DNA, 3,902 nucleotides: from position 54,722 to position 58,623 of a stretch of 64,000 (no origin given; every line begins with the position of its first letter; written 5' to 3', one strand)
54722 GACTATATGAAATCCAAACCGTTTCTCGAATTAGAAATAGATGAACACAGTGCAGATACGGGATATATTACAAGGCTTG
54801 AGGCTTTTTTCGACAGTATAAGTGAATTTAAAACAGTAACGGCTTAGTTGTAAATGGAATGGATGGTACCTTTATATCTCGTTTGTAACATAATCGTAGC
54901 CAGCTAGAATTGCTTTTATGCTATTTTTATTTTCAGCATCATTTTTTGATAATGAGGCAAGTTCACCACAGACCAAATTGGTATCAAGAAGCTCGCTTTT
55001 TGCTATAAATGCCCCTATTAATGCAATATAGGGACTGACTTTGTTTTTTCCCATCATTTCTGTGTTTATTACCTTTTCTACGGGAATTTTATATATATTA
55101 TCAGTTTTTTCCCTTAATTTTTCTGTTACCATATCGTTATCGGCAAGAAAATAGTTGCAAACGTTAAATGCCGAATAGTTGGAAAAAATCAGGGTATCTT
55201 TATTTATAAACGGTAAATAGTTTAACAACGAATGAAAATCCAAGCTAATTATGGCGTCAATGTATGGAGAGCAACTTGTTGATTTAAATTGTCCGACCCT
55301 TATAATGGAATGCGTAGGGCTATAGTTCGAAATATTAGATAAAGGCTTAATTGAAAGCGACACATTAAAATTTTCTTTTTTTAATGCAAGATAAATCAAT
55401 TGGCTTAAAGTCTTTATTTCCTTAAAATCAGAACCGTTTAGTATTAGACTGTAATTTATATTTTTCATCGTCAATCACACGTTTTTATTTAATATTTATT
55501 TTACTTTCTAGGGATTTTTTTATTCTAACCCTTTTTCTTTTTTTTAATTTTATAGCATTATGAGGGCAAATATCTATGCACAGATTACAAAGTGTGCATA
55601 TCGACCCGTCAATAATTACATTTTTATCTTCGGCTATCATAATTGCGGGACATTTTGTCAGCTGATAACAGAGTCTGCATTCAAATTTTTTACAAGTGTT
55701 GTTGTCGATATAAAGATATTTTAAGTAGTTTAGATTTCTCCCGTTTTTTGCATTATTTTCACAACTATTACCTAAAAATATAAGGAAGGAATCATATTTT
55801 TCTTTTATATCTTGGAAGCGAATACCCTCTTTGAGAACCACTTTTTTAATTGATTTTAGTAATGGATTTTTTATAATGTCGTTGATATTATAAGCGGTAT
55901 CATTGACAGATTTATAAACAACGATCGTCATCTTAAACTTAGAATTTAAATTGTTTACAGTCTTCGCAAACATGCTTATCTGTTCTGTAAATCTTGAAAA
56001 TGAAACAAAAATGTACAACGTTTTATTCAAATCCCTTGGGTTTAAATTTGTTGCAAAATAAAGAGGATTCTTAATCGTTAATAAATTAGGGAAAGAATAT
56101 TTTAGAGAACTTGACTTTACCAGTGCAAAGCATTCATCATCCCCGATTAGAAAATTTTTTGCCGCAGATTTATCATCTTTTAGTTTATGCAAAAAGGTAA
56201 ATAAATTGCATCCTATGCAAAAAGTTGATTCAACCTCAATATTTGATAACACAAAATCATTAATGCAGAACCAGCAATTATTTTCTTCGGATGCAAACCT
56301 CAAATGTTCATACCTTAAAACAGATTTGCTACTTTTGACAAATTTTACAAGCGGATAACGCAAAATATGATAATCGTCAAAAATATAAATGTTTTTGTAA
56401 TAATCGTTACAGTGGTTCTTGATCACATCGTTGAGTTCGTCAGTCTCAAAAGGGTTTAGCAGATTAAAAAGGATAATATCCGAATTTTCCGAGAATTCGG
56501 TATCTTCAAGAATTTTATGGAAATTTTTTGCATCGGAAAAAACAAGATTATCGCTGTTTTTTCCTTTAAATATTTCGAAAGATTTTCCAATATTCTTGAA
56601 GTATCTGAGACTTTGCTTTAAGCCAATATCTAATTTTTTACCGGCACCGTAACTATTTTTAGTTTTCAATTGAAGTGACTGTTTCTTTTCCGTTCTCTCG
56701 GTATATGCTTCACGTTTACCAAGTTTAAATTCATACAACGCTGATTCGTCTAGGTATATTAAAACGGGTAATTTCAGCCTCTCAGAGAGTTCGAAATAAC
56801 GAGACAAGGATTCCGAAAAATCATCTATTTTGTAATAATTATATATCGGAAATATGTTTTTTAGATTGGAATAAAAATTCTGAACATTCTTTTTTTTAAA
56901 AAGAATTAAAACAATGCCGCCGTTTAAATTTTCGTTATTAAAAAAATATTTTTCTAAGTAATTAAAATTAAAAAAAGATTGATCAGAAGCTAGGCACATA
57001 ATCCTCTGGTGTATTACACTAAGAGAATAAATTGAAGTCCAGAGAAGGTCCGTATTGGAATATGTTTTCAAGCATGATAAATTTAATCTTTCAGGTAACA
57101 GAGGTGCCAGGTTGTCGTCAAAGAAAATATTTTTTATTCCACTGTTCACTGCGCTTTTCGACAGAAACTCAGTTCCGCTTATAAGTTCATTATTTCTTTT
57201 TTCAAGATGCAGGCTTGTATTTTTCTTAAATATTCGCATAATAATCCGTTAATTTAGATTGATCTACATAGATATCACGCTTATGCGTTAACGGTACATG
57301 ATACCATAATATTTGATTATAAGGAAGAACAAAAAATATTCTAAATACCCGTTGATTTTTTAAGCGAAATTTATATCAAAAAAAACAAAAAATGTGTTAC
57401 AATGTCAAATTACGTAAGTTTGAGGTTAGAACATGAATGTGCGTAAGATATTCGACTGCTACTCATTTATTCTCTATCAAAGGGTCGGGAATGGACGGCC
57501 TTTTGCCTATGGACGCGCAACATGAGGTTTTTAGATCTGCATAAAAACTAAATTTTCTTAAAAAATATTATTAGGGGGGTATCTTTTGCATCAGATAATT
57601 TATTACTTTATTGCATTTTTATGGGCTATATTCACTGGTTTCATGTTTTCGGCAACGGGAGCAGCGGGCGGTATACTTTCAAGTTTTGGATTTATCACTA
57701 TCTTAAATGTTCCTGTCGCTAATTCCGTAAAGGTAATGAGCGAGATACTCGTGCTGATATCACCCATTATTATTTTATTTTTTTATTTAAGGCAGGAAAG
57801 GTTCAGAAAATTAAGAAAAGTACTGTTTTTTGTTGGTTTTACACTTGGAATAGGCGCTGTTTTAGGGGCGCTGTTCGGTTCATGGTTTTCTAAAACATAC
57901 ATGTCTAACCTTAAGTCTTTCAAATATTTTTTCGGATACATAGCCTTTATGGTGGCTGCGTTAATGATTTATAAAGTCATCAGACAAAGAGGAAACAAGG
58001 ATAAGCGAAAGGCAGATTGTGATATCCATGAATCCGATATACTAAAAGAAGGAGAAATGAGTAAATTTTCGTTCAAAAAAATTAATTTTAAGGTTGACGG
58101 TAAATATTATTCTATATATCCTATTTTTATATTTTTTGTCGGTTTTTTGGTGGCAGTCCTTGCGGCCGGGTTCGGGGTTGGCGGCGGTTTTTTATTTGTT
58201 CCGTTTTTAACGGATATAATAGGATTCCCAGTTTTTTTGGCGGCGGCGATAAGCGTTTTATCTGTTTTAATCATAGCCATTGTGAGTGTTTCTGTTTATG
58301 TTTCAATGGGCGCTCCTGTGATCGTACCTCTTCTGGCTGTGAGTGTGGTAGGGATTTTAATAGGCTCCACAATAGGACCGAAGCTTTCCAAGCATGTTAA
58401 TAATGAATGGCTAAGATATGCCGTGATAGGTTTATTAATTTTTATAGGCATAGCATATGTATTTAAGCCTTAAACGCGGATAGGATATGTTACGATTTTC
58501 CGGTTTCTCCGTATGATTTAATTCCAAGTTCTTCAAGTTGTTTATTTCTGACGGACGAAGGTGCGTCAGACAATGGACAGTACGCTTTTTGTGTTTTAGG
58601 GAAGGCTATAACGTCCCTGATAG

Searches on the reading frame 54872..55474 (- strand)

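Call 108: search_protein_families(library=pfam, proteins=[window:54872-55474:-], max_evalue=0.001)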
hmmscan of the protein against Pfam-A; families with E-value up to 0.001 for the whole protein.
window:54872-55474:- (200 aa): 1 family
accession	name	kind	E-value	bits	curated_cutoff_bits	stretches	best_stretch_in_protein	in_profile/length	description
PF01558.24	POR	-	4.3e-08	33.9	27.4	1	21-194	6-173/173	Pyruvate ferredoxin/flavodoxin oxidoreductase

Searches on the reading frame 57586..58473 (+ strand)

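Call 108: search_protein_families(library=pfam, proteins=[window:57586-58473:+], max_evalue=0.001)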
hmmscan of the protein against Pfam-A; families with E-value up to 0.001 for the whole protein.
window:57586-58473:+ (295 aa): 1 family
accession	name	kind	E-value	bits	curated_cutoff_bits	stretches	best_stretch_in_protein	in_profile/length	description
PF01925.25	TauE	-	1.1e-27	97.7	32.6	1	11-290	2-236/237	Sulfite exporter TauE/SafE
